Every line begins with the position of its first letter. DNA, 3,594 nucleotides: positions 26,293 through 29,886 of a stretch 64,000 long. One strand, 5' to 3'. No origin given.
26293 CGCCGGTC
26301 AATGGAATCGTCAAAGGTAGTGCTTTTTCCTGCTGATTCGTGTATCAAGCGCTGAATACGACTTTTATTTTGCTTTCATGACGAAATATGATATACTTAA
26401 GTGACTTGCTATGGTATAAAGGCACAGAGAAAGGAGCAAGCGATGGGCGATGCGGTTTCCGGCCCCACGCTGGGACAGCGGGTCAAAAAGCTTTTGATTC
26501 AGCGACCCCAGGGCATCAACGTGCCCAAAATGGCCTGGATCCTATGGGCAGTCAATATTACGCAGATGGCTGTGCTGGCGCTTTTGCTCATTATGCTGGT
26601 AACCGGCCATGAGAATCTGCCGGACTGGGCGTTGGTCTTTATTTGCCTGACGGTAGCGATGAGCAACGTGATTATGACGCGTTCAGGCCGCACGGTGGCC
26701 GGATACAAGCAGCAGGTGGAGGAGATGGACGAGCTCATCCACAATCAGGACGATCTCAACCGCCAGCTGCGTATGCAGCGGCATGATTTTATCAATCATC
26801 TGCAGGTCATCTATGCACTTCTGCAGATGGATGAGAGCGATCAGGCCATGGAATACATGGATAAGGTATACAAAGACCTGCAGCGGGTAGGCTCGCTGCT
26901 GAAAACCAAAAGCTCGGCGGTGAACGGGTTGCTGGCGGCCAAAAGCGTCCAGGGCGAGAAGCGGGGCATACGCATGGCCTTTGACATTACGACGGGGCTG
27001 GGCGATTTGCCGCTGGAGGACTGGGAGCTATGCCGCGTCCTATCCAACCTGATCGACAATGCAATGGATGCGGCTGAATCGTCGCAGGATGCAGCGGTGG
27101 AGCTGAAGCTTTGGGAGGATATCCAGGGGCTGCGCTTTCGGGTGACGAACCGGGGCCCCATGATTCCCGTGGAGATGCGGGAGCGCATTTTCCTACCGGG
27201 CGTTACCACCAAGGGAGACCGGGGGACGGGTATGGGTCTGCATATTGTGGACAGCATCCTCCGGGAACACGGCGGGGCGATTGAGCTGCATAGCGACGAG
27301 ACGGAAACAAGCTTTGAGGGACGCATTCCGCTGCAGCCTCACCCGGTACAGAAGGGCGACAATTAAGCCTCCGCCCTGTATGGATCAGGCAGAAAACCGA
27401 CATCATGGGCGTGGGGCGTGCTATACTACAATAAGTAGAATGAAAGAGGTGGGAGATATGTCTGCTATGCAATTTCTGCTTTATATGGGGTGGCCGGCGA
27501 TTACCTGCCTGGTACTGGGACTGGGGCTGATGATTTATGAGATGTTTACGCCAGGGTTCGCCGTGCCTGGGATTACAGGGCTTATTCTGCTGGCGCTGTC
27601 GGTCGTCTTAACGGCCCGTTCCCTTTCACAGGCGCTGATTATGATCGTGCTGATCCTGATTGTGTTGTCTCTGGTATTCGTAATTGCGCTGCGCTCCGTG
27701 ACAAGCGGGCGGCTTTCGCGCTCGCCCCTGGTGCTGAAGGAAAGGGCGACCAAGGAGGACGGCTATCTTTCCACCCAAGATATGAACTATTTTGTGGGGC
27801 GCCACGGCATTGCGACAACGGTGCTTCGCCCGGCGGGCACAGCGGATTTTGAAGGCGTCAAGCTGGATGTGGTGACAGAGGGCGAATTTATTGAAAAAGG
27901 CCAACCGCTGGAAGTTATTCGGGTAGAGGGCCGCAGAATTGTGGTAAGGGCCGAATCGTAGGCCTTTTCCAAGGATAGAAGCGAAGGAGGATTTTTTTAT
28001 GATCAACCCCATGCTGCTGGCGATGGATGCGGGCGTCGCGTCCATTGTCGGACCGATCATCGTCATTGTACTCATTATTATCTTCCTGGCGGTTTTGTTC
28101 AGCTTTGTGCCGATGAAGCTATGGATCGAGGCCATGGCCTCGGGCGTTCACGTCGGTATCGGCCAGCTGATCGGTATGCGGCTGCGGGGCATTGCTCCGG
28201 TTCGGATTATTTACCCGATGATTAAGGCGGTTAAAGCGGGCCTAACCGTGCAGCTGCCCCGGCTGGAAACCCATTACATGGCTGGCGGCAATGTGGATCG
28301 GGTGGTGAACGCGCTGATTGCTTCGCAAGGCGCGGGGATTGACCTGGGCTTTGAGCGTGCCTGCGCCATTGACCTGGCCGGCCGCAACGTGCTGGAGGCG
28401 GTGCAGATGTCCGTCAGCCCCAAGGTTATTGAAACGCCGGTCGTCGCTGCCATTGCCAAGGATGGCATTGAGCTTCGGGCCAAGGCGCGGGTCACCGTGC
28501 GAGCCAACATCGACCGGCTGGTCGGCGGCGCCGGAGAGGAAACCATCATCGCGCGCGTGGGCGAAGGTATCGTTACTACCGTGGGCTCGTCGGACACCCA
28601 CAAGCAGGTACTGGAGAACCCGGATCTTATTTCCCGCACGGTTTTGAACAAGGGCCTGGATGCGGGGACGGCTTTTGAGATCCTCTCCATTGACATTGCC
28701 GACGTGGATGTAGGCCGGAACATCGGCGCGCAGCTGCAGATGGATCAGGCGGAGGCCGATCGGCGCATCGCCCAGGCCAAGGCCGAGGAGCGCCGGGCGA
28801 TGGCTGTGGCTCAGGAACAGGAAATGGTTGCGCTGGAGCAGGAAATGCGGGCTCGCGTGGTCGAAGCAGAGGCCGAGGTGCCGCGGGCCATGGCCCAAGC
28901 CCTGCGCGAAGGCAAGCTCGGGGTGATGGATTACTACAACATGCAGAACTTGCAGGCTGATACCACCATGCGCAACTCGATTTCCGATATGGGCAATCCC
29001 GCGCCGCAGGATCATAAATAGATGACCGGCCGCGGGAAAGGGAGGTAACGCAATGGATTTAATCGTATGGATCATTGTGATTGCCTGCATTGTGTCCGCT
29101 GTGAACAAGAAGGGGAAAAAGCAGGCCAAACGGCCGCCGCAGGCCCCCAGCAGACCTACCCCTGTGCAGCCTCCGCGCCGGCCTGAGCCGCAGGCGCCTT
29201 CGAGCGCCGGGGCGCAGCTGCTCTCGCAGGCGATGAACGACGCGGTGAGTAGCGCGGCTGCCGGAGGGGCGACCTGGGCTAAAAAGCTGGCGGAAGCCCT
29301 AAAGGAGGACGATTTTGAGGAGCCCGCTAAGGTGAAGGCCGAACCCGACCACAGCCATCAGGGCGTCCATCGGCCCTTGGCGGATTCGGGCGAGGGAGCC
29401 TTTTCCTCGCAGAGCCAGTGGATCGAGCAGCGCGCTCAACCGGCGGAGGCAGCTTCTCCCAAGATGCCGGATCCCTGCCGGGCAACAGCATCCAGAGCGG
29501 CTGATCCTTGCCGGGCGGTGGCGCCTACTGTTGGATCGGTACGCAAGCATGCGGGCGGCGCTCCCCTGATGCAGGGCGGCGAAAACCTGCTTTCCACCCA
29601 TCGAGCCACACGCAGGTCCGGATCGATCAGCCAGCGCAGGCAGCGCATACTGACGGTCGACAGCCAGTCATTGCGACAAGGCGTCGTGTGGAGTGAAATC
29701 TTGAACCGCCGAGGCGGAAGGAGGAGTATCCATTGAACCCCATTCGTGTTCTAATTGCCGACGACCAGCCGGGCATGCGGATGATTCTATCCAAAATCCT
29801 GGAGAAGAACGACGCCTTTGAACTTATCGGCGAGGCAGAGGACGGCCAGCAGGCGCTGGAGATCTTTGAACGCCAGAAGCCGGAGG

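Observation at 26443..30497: LytTR two-component pair whose kinase and regulator genes bracket the NfeD-FloA (flotillin) module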

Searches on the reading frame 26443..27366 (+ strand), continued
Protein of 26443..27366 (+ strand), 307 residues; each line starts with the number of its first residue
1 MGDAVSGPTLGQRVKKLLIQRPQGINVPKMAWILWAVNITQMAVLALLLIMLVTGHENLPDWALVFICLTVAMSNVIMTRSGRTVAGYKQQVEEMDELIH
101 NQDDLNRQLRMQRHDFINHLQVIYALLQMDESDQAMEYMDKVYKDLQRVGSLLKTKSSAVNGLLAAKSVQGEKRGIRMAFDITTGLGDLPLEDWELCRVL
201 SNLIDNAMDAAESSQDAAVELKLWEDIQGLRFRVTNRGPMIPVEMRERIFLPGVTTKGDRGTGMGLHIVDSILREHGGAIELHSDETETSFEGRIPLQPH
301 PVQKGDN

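Call 37: find_encoding_contigs(protein=P0058, flank=6000, max_places=2)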
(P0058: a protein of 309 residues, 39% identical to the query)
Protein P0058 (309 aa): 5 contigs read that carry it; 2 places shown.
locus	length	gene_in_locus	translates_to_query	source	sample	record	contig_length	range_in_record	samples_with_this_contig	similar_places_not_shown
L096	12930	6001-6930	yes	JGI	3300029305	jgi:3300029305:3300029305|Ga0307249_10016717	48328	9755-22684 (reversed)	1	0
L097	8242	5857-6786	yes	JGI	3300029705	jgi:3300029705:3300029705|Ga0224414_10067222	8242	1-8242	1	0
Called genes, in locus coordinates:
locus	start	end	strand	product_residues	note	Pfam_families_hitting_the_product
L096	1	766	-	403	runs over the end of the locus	PF07690:MFS_1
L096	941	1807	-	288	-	PF00376:MerR (weak), PF13411:MerR_1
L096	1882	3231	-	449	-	-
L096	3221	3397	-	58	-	PF04545:Sigma70_r4 (weak), PF08281:Sigma70_r4_2, PF13384:HTH_23 (weak), PF13556:HTH_30 (weak), PF13412:HTH_24 (weak), PF13404:HTH_AsnC-type (weak)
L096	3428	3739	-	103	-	PF04542:Sigma70_r2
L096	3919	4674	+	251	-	PF00881:Nitroreductase (faint), PF14512:TM1586_NiRdase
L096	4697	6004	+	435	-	PF05496:RuvB_N, PF00004:AAA, PF16193:AAA_assoc_2, PF12002:MgsA_C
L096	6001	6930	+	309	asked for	PF14689:SPOB_a, PF02518:HATPase_c, PF14501:HATPase_c_5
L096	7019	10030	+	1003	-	-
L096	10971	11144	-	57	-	-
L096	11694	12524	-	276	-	-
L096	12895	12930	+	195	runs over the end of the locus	-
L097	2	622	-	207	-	?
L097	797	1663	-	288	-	PF00376:MerR (weak), PF13411:MerR_1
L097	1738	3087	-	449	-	-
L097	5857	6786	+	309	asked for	PF14689:SPOB_a, PF02518:HATPase_c, PF14501:HATPase_c_5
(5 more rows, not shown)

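Call 53: search_protein_families(library=pfam, proteins=[L003:9597-10226:+, L006:9663-10145:+, L008:5870-6505:+], max_evalue=10)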
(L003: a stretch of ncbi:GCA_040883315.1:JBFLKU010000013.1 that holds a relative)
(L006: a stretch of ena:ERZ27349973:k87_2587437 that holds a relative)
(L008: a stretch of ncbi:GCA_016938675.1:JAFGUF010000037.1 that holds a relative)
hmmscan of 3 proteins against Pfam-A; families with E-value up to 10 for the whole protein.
L003:9597-10226:+ (209 aa): 7 families
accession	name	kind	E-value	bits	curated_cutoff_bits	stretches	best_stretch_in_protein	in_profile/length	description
PF14584.11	DUF4446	-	0.00063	20.2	27.4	1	14-86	5-77/150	Protein of unknown function (DUF4446)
PF04277.18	OAD_gamma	-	0.063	14.4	27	1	13-71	20-68/76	Oxaloacetate decarboxylase, gamma chain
PF09911.14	DUF2140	-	0.082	12.8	34.3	1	13-64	14-64/187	Uncharacterized protein conserved in bacteria (DUF2140)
PF14575.11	EphA2_TM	-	0.13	13.4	28.9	1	10-45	6-42/74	Ephrin type-A receptor 2 transmembrane domain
PF08391.16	Ly49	-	0.13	13.3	31.5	1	7-107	8-106/119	Ly49-like protein, N-terminal region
PF12097.14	DUF3573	-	0.23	10.7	26.6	1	13-100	7-96/383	Protein of unknown function (DUF3573)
PF25184.1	YxzE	-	0.52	11.8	40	1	14-42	11-35/65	YxzE-like putative bacteriocin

L006:9663-10145:+ (160 aa): 1 family
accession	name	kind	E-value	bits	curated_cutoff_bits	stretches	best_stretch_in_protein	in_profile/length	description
PF04886.17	PT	-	0.015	15.2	26.2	1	48-62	8-22/36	PT disordered repeat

L008:5870-6505:+ (211 aa): 2 families
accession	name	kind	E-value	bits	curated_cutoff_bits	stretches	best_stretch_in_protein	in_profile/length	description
PF22251.1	PFF1_TM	-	0.087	12.8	32.3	1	18-92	118-202/300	Vacuolar membrane protease, transmembrane domain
PF01080.22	Presenilin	-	1.1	8.3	34.3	1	25-87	234-302/408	Presenilin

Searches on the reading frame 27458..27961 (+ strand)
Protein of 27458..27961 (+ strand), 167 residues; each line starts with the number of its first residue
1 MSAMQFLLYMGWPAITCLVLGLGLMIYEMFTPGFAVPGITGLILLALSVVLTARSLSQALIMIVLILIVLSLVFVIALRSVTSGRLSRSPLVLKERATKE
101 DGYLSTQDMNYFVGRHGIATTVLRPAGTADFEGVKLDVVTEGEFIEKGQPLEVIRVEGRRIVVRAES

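Call 3: search_protein_families(library=pfam, proteins=[window:27458-27961:+], max_evalue=0.01)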
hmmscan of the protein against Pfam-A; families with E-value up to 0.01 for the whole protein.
window:27458-27961:+ (167 aa): 2 families
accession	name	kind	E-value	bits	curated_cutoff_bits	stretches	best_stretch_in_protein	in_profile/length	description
PF01957.25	NfeD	-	9.1e-14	51.8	29.1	1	112-164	4-56/57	NfeD-like C-terminal, partner-binding domain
PF24961.1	NfeD_membrane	-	5e-09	36.7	26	1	6-77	43-117/119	NfeD integral membrane domain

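Call 34: search_protein_families(library=ncbifam, proteins=[window:27458-27961:+], max_evalue=0.001)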
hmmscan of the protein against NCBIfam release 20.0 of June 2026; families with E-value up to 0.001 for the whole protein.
window:27458-27961:+ (167 aa): 0 families

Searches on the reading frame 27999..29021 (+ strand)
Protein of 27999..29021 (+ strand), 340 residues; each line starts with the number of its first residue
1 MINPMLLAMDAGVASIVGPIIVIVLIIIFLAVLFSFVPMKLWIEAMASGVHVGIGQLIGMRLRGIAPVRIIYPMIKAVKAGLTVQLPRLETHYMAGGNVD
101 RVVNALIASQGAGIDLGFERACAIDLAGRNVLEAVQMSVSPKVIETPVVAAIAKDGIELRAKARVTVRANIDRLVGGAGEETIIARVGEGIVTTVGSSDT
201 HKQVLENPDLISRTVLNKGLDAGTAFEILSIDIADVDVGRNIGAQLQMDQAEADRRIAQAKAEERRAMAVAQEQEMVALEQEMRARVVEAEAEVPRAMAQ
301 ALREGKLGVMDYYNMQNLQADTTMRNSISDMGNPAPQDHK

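Call 3: search_protein_families(library=pfam, proteins=[window:27999-29021:+], max_evalue=0.01)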
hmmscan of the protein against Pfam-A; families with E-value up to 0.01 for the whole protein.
window:27999-29021:+ (340 aa): 1 family
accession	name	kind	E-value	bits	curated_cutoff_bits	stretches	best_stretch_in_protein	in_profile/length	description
PF12127.13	FloA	-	4.6e-162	538.9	34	1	20-330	2-312/314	Flotillin-like protein FloA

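Call 15: find_related_loci(query=window:27999-29021:+, collection=genome_contigs, flank=6000)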
Query window:27999-29021:+ (340 aa) in genome_contigs; peptide patterns used: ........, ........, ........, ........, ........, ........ (x = any residue, [..] = any of these).
600 stretches matched a pattern (row limit reached: there are more); 592 encode a relative of the query (tblastn E <= 1e-3); the best 80 are kept; 80 distinct loci.
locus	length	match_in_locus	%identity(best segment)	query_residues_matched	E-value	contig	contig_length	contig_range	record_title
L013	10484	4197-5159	77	20-339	1e-164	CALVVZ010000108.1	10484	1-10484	MAG: uncultured Clostridia bacterium isolate BRZ_BV__bin18 genome assembly, contig: BRZ_BV__NODE_6131_length_10484_cov_4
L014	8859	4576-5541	77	19-340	2e-164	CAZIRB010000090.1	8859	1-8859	MAG TPA_asm: uncultured Oscillospiraceae bacterium isolate binchicken_co117_169 genome assembly, contig: NODE_13882_leng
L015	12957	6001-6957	77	20-338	9e-164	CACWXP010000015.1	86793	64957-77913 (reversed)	MAG: uncultured Clostridiales bacterium isolate RUG10998 genome assembly, contig: RUG10998_asm_15, whole genome shotgun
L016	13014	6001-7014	75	10-340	6e-164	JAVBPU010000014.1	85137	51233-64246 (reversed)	MAG: Eubacteriales bacterium isolate EPI_MAG_00147 c_000012971895, whole genome shotgun sequence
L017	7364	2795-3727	79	19-329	6e-164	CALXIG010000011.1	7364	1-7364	MAG: uncultured Clostridia bacterium isolate E0_DP__bin17 genome assembly, contig: E0_DP__k127_3173699, whole genome sho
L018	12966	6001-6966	75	19-340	1e-163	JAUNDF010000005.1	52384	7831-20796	MAG: Clostridia bacterium isolate S22M_St_68 NODE_350_length_52384_cov_6.228573, whole genome shotgun sequence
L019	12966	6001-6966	76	15-337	3e-163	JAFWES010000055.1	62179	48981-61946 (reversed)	MAG: Clostridia bacterium isolate RGIG5672 Sheep_Duodenum-5__c144065, whole genome shotgun sequence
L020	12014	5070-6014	78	20-334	5e-163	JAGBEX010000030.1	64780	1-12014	MAG: Clostridia bacterium isolate RGIG9056 Water_deer_Rectum-4__c218660, whole genome shotgun sequence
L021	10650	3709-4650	78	21-334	2e-162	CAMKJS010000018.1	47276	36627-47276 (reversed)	MAG: uncultured Clostridia bacterium isolate SRR12081298_bin.59_metaWRAP_v1.3_MAG genome assembly, contig: ERZ12289774.7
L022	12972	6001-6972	77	7-334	1e-162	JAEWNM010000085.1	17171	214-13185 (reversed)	MAG: Bacillota bacterium isolate OH_PDB_17 k127_1538434, whole genome shotgun sequence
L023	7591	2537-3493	77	22-340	3e-162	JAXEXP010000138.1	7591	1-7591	MAG: Candidatus Spyradocola sp. isolate SUG2607 k141_50260, whole genome shotgun sequence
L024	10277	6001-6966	75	19-340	4e-162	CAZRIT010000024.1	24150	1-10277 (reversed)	MAG TPA_asm: uncultured Oscillospiraceae bacterium isolate binchicken_co45_385 genome assembly, contig: NODE_3316_length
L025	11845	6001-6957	76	20-340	1e-161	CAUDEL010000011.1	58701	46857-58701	MAG TPA_asm: uncultured Eubacteriales bacterium isolate ERR9578194_bin.15_MetaWRAP_v1.3_MAG genome assembly, contig: ERZ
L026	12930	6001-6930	80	20-329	1e-161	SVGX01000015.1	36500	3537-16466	MAG: Clostridiales bacterium isolate SIG369 NODE_24723_length_36500_cov_1.553817, whole genome shotgun sequence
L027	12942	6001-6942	79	19-332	2e-161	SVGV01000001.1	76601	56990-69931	MAG: Clostridiales bacterium isolate SIG367 NODE_8131_length_76601_cov_1.461556, whole genome shotgun sequence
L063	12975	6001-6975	76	10-334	4e-156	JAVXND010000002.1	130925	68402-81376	MAG: Clostridia bacterium isolate CGS6M2-bin21 NODE_2_length_130925_cov_31.492205, whole genome shotgun sequence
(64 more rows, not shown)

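Call 34: search_protein_families(library=ncbifam, proteins=[window:27999-29021:+], max_evalue=0.001)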
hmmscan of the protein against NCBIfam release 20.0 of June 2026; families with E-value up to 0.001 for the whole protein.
window:27999-29021:+ (340 aa): 1 family
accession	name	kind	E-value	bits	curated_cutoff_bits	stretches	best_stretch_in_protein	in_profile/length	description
NF010186.0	PRK13665.1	equivalog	3.9e-165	548.7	393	1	16-333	5-322/328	flotillin-like protein FloA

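Call 57: search_protein_families(library=pfam, proteins=[L016:3622-4137:+, L016:4566-5252:+, L020:3198-3797:+, L020:3769-4398:+, L063:4023-4610:+, L063:4607-5230:+, L016:8477-9406:-, L020:7734-8888:-, L063:8402-9286:-, L013:7077-7829:-], max_evalue=0.001)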
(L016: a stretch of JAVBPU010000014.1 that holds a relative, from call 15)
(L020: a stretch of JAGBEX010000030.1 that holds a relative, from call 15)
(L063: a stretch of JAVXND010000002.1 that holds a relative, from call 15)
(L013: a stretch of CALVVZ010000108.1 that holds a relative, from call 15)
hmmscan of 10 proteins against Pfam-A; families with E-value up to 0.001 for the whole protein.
L016:3622-4137:+ (171 aa): 1 family
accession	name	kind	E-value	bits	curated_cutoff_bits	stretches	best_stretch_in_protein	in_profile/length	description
PF00588.24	SpoU_methylase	-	8e-34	117.2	29.7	1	2-140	3-142/142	SpoU rRNA Methylase family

L016:4566-5252:+ (228 aa): 1 family
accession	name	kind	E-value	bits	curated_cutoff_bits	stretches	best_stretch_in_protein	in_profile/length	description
PF03167.25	UDG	-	1.8e-30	106.3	24.3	1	48-200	2-125/141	Uracil DNA glycosylase superfamily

L020:3198-3797:+ (199 aa): 1 family
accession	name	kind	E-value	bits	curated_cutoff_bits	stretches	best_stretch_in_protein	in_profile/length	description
PF03167.25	UDG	-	8e-38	130.1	24.3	1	33-178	1-140/141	Uracil DNA glycosylase superfamily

L020:3769-4398:+ (209 aa): 1 family
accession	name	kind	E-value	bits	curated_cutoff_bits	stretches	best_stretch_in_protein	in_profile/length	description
PF03167.25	UDG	-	1.2e-33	116.6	24.3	1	44-194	1-127/141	Uracil DNA glycosylase superfamily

L063:4023-4610:+ (195 aa): 1 family
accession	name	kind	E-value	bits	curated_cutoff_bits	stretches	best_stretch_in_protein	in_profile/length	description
PF03167.25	UDG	-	1e-40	139.5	24.3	1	30-175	2-141/141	Uracil DNA glycosylase superfamily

L063:4607-5230:+ (207 aa): 1 family
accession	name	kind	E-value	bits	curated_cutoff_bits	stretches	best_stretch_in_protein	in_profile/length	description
PF03167.25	UDG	-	3.5e-28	98.9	24.3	1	36-185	7-135/141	Uracil DNA glycosylase superfamily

L016:8477-9406:- (309 aa): 1 family
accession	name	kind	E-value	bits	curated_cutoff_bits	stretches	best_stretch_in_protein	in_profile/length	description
PF00293.34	NUDIX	-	1.9e-18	67.2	21.1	1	183-286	4-118/134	NUDIX domain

L020:7734-8888:- (384 aa): 1 family
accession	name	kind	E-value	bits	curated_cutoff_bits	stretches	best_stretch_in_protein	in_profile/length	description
PF02535.28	Zip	-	1.3e-23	84.2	35.1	2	236-379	179-322/323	ZIP Zinc transporter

L063:8402-9286:- (294 aa): 2 families
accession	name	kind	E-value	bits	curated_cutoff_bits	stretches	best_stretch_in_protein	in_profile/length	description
PF00293.34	NUDIX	-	1.2e-16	61.4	21.1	1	169-275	4-120/134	NUDIX domain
PF09297.16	Zn_ribbon_NUD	-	8.8e-09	35.4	24.8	1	135-163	3-31/32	NADH pyrophosphatase zinc ribbon domain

L013:7077-7829:- (250 aa): 1 family
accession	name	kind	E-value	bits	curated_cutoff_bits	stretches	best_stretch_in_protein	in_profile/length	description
PF00300.27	His_Phos_1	-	6.8e-17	62.2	21.7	1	3-101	1-109/194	Histidine phosphatase superfamily (branch 1)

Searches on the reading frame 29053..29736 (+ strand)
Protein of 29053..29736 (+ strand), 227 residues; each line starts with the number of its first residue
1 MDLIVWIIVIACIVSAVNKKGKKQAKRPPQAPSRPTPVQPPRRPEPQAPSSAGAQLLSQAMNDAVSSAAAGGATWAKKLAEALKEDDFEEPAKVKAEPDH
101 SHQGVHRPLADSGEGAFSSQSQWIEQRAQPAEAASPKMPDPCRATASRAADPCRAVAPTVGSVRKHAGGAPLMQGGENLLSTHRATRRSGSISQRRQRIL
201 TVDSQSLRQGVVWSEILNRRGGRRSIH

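Call 3: search_protein_families(library=pfam, proteins=[window:29053-29736:+], max_evalue=0.01)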
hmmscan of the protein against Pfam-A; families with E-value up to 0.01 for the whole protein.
window:29053-29736:+ (227 aa): 0 families

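Call 34: search_protein_families(library=ncbifam, proteins=[window:29053-29736:+], max_evalue=0.001)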
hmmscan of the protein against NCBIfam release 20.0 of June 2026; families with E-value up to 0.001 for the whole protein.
window:29053-29736:+ (227 aa): 0 families

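Call 53: search_protein_families(library=pfam, proteins=[window:29053-29736:+], max_evalue=10)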
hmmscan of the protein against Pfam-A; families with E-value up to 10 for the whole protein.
window:29053-29736:+ (227 aa): 2 families
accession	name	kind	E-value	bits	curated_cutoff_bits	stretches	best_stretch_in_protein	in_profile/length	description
PF09301.15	DUF1970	-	0.15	12.8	25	1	25-84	41-96/112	Domain of unknown function (DUF1970)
PF05961.16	Chordopox_A13L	-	0.32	11.7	24.1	1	3-35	8-40/69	Chordopoxvirus A13L protein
